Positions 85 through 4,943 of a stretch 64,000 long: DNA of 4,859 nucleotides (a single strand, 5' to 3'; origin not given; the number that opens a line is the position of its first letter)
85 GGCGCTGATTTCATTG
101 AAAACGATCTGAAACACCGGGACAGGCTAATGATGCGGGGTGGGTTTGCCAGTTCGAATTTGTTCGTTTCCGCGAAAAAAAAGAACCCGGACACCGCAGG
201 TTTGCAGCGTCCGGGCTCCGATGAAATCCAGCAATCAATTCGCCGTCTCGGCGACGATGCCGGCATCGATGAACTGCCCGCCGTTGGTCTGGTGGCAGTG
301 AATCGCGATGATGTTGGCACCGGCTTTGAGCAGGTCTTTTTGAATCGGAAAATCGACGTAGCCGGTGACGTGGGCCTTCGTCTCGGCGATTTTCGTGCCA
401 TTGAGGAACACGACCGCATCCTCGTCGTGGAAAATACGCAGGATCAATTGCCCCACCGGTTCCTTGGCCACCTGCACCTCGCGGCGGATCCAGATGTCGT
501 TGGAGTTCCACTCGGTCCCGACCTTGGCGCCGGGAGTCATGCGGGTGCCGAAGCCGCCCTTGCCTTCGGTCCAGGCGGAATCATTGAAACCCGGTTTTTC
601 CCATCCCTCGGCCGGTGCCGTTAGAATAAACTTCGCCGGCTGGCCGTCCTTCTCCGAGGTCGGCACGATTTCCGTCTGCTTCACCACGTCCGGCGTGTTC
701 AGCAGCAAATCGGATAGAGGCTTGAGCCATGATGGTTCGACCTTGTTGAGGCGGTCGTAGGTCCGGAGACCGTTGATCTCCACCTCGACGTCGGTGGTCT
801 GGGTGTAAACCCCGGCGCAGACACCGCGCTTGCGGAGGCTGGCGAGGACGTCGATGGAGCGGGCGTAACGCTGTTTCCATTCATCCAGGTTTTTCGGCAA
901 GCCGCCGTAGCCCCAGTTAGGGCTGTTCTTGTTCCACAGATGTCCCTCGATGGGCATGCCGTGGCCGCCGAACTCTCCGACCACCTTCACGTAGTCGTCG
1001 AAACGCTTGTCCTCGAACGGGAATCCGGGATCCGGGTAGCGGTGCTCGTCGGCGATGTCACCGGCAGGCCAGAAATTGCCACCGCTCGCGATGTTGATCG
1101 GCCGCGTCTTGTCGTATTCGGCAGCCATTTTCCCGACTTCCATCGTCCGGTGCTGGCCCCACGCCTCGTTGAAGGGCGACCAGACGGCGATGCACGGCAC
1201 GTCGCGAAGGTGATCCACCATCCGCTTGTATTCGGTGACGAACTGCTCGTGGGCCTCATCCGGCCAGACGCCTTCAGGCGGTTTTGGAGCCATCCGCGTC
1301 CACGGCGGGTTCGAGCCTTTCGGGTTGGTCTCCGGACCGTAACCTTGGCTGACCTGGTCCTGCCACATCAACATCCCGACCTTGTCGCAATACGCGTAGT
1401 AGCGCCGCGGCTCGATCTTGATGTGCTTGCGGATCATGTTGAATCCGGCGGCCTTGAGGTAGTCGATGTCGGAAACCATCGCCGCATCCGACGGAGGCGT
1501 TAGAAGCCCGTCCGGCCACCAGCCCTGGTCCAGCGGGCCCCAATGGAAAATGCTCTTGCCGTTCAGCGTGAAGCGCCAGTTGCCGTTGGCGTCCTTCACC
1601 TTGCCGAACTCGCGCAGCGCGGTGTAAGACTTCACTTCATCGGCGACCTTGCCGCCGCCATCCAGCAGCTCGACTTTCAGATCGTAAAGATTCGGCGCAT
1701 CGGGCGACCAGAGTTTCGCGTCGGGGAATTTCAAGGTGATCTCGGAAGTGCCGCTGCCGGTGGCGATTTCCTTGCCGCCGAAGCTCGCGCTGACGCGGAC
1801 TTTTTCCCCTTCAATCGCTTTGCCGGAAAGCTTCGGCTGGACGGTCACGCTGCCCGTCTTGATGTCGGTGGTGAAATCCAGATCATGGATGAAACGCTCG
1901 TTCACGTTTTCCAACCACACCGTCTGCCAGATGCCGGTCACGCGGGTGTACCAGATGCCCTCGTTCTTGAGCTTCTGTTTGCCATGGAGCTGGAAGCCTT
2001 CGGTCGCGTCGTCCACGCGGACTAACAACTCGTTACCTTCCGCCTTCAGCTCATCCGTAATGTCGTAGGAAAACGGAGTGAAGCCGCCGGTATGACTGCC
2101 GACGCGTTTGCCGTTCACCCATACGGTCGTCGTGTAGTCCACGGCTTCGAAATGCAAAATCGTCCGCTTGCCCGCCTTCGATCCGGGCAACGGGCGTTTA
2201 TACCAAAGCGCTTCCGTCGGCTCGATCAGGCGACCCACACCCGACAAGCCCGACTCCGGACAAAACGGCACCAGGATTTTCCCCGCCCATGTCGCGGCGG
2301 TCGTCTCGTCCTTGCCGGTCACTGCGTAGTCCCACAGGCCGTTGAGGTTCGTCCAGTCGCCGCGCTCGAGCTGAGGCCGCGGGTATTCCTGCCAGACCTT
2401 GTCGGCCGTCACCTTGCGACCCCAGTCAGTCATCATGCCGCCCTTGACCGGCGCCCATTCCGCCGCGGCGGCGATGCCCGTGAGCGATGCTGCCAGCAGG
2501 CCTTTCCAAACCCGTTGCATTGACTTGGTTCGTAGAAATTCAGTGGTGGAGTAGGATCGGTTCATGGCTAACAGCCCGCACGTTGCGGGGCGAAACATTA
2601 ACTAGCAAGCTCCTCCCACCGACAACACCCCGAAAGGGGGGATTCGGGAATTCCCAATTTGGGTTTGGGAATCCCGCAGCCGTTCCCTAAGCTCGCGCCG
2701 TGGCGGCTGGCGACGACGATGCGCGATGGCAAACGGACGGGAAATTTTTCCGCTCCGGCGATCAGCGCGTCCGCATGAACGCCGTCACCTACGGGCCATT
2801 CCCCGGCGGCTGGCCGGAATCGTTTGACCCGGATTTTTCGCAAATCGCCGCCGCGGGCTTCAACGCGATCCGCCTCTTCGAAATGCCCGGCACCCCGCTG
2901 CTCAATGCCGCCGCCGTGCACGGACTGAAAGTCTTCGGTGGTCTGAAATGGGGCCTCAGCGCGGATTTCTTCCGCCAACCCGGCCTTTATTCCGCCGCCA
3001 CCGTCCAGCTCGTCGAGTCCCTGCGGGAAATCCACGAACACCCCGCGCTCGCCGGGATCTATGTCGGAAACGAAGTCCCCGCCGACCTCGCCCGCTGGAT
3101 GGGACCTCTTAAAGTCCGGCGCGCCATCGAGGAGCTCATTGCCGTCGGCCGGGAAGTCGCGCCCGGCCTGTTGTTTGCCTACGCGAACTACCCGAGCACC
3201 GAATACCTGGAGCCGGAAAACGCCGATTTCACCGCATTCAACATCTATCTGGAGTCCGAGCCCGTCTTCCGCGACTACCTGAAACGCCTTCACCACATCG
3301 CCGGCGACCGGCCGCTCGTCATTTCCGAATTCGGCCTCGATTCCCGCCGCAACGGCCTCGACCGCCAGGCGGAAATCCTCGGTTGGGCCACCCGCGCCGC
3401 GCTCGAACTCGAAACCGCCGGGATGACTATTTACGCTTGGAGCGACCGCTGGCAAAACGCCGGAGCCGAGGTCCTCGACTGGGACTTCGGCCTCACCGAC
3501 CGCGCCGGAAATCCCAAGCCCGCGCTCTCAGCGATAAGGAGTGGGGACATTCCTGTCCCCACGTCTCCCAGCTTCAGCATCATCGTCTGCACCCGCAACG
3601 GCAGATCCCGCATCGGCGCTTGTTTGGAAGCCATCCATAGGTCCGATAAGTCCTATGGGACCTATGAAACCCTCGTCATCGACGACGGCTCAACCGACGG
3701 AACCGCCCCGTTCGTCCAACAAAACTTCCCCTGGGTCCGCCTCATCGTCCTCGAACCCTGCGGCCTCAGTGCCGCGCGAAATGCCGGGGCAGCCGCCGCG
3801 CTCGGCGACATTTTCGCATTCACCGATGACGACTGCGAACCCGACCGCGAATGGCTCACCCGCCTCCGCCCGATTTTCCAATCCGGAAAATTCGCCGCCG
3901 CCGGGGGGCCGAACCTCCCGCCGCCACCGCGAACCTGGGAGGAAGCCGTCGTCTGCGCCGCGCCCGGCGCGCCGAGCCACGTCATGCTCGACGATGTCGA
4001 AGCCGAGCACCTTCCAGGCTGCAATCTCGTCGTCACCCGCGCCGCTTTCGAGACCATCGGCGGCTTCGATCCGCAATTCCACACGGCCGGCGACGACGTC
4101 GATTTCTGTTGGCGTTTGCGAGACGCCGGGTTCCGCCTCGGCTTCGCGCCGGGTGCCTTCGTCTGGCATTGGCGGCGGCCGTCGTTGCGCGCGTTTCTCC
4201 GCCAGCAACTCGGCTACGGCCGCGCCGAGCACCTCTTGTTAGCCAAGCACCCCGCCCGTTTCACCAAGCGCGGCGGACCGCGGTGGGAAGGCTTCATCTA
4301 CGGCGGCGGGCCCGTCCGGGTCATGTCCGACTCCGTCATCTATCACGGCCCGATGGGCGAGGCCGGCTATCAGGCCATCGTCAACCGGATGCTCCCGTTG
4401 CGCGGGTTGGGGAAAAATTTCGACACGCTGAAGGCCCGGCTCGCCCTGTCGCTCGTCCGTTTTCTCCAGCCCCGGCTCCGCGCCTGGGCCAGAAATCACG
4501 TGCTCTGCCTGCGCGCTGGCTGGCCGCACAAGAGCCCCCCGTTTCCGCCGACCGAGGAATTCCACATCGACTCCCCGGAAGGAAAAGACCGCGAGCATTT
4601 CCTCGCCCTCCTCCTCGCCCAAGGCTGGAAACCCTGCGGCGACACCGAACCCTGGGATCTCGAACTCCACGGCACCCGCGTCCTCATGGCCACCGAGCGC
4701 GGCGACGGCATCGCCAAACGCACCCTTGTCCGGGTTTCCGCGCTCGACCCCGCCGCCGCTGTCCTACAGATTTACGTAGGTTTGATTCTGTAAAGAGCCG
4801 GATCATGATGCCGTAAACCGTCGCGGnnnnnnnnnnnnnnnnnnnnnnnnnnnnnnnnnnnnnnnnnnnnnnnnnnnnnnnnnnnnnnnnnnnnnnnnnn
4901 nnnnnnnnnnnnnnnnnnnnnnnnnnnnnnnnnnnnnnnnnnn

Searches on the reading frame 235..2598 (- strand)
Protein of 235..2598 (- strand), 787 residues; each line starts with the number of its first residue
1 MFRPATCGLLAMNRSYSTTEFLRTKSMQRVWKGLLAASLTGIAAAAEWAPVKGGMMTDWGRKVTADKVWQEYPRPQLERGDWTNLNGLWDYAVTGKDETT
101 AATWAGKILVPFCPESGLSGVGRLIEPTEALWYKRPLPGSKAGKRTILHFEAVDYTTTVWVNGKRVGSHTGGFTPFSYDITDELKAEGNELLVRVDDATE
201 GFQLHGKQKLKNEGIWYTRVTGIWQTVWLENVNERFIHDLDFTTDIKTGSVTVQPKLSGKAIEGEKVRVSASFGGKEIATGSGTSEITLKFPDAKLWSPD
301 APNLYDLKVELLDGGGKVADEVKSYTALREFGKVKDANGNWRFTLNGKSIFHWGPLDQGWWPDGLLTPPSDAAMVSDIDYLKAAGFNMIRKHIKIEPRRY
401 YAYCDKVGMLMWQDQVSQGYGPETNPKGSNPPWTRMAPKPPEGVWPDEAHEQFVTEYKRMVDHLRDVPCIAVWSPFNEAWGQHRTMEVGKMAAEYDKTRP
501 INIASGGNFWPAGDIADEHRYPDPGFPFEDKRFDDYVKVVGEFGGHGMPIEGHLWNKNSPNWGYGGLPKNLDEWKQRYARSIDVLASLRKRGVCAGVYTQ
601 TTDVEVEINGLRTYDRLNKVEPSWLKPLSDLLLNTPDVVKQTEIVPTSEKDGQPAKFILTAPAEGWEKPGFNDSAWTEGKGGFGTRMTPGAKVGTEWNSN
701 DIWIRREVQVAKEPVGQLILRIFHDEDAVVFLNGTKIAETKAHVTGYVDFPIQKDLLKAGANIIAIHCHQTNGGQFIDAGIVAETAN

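Call 27: search_protein_families(library=pfam, proteins=[window:235-2598:-], max_evalue=0.001)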
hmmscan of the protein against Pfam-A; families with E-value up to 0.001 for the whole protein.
window:235-2598:- (787 aa): 5 families
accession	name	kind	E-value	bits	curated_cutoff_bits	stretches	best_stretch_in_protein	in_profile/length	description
PF22666.2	Glyco_hydro_2_N2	-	6.2e-13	49.6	27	1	131-200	50-122/167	Glycosyl hydrolase 2 galactose-binding domain-like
PF02837.24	Glyco_hydro_2_N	-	6.9e-13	49.3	28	1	132-229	68-165/169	Glycosyl hydrolases family 2, sugar binding domain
PF00703.27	Glyco_hydro_2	-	2.5e-11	44.7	23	1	237-329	3-109/109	Glycosyl hydrolases family 2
PF02836.23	Glyco_hydro_2_C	-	4e-07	29.9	21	1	373-506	37-163/302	Glycosyl hydrolases family 2, TIM barrel domain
PF13364.12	BetaGal_ABD2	-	1.8e-05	25.9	23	0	728-771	65-109/112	Beta-galactosidase second all-beta domain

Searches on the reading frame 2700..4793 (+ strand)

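Call 27: search_protein_families(library=pfam, proteins=[window:2700-4793:+], max_evalue=0.001)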
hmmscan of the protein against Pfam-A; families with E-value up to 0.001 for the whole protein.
window:2700-4793:+ (697 aa): 7 families
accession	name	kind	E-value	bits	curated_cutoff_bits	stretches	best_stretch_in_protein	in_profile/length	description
PF00535.33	Glycos_transf_2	-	2.7e-22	79.9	23.3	1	293-401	1-111/168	Glycosyl transferase family 2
PF13641.12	Glyco_tranf_2_3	-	2.5e-20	73.9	27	1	290-503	1-224/230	Glycosyltransferase like family 2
PF13632.12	Glyco_trans_2_3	-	9.6e-11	42.3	27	1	376-507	6-140/198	Glycosyl transferase family group 2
PF10111.15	Glyco_tranf_2_2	-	7.3e-08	32.7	27.3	1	293-380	1-93/276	Glycosyltransferase like family 2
PF13506.12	Glyco_transf_21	-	1.8e-05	24.7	21.7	1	363-504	25-170/174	Glycosyl transferase family 21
PF02709.20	Glyco_transf_7C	-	0.00012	22.1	23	1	435-484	16-66/78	N-terminal domain of galactosyltransferase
PF18108.7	QSOX_Trx1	-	0.00089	20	23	0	118-198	34-106/108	QSOX Trx-like domain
